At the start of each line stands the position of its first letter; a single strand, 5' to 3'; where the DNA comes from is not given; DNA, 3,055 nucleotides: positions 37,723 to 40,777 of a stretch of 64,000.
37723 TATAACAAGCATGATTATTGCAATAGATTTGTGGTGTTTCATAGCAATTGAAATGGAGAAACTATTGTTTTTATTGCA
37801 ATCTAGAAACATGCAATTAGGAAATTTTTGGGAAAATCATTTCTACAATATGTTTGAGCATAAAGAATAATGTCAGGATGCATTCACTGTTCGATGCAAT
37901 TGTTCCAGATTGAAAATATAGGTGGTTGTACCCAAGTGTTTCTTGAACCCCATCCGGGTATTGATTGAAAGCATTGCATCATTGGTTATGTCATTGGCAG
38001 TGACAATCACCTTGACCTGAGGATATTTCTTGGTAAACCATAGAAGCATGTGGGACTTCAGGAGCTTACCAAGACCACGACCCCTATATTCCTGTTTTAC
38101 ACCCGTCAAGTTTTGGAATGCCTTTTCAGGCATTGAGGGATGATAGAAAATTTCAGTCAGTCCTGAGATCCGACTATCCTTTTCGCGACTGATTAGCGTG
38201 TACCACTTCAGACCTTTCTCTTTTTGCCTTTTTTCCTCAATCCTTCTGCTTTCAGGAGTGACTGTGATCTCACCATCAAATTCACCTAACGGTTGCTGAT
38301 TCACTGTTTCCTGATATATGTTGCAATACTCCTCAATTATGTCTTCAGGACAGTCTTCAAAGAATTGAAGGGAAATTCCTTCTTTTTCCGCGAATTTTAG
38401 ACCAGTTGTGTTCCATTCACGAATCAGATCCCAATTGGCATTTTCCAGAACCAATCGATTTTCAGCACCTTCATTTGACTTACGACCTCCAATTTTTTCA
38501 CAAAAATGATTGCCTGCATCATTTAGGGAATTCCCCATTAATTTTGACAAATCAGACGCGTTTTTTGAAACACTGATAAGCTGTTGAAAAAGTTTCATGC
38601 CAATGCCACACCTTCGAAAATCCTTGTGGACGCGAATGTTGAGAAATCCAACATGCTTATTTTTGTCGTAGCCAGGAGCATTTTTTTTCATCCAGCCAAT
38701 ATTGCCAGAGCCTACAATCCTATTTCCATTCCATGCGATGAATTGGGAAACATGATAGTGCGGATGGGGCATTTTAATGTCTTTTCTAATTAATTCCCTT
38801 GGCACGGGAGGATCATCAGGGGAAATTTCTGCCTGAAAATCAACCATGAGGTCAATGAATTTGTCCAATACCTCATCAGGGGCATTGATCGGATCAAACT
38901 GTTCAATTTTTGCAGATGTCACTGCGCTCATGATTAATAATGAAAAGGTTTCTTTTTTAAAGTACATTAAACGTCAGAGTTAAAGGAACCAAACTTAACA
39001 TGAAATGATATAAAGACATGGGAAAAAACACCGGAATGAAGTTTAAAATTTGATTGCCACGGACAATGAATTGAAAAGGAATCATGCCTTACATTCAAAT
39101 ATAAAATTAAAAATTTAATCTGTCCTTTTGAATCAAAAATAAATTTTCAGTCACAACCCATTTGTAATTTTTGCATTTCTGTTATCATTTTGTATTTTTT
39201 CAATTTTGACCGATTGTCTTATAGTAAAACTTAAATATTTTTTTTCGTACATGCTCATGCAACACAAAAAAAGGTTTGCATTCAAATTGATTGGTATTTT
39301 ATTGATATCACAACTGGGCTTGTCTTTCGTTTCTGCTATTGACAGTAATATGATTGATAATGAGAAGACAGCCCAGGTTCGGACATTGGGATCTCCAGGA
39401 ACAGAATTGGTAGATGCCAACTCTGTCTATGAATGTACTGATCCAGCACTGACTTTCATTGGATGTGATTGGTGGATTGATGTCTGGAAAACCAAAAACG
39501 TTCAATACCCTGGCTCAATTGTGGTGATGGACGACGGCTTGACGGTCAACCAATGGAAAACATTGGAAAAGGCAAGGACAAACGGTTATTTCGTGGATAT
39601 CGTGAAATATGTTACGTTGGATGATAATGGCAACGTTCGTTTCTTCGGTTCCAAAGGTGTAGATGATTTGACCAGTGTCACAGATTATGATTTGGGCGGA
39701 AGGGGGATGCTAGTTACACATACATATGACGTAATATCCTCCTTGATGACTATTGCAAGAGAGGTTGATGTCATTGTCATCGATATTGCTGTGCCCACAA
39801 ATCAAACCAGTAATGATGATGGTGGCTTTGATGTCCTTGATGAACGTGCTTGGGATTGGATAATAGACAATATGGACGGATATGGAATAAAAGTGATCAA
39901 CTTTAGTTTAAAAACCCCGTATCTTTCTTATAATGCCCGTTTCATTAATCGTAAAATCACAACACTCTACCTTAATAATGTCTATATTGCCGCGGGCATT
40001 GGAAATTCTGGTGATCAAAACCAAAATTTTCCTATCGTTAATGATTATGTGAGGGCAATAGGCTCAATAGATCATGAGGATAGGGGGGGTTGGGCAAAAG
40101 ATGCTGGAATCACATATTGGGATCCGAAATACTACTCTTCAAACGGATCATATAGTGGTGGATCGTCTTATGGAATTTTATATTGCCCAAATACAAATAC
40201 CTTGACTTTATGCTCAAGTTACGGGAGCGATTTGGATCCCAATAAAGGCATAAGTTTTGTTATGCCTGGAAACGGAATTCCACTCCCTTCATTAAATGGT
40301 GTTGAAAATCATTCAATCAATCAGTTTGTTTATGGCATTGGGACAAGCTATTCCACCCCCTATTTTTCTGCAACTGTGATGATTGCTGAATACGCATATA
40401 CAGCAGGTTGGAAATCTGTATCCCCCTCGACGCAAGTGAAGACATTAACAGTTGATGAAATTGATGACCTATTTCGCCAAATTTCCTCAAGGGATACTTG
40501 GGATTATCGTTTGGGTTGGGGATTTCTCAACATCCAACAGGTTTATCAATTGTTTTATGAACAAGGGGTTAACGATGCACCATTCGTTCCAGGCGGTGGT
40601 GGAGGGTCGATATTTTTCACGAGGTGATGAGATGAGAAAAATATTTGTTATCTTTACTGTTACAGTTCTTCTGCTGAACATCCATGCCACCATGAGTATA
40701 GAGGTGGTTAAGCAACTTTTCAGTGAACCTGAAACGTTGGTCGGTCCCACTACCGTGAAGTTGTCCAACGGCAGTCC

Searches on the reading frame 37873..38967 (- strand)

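Call 38: search_protein_families(library=pfam, proteins=[window:37873-38967:-], max_evalue=0.001)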
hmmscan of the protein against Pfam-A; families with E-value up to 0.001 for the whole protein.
window:37873-38967:- (364 aa): 5 families
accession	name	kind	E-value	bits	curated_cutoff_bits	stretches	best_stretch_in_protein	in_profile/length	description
PF00583.31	Acetyltransf_1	-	5.7e-13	49.6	20.7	1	53-160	17-115/116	Acetyltransferase (GNAT) family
PF13508.13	Acetyltransf_7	-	1.1e-10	42.2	27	1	76-160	6-81/84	Acetyltransferase (GNAT) domain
PF13673.13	Acetyltransf_10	-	2.6e-07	31.1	23.6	0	76-164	34-110/128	Acetyltransferase (GNAT) domain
PF08445.16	FR47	-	1.3e-06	28.8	22.1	0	110-165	26-81/86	FR47-like protein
PF14542.12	Acetyltransf_CG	-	0.00088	19.8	30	0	286-314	28-56/80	GCN5-related N-acetyl-transferase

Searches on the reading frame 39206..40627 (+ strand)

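Call 38: search_protein_families(library=pfam, proteins=[window:39206-40627:+], max_evalue=0.001)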
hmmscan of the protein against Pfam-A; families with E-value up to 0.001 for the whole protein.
window:39206-40627:+ (473 aa): 1 family
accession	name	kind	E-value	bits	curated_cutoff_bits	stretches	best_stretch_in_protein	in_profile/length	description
PF00082.27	Peptidase_S8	-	7.1e-08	32.5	21.8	1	202-439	89-288/288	Subtilase family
